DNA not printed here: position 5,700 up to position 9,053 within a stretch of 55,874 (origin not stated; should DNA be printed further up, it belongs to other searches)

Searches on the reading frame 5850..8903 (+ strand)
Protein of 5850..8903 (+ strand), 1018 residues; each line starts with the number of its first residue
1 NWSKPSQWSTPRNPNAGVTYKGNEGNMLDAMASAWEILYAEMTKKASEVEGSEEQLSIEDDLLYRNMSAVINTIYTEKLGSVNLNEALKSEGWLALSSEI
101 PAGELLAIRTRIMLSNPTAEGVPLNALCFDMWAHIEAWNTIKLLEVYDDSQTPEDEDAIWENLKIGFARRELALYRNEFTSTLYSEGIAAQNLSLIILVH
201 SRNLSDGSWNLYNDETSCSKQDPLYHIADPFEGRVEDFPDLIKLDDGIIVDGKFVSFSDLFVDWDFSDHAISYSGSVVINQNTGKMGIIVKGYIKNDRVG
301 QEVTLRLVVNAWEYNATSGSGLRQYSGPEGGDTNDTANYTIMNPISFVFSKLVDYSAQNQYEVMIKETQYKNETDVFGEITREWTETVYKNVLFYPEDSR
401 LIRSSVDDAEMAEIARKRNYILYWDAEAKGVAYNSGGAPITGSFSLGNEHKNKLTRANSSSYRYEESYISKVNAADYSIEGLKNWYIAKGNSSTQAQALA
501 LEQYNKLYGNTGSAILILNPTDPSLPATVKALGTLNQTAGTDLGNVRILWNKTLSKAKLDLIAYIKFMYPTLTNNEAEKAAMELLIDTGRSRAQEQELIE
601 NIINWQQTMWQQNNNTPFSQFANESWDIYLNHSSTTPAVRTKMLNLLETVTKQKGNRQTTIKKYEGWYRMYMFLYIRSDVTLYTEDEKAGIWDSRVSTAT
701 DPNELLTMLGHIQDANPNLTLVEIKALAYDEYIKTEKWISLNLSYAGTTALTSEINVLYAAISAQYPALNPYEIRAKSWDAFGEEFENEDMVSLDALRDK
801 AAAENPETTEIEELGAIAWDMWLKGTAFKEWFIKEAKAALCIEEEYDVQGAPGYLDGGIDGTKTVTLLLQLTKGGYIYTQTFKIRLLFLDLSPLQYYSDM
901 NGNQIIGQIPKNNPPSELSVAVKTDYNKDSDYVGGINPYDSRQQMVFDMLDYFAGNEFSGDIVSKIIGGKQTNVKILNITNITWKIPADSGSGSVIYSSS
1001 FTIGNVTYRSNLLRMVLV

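Call 43: search_protein_families(library=pfam, proteins=[window:5850-8903:+], max_evalue=10)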
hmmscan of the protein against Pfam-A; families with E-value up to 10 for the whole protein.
window:5850-8903:+ (1018 aa): 1 family
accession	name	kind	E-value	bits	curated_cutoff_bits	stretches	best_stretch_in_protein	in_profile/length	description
PF16030.10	GD_N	-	0.017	15.8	29.6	1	895-950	8-67/108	Serine protease gd N-terminus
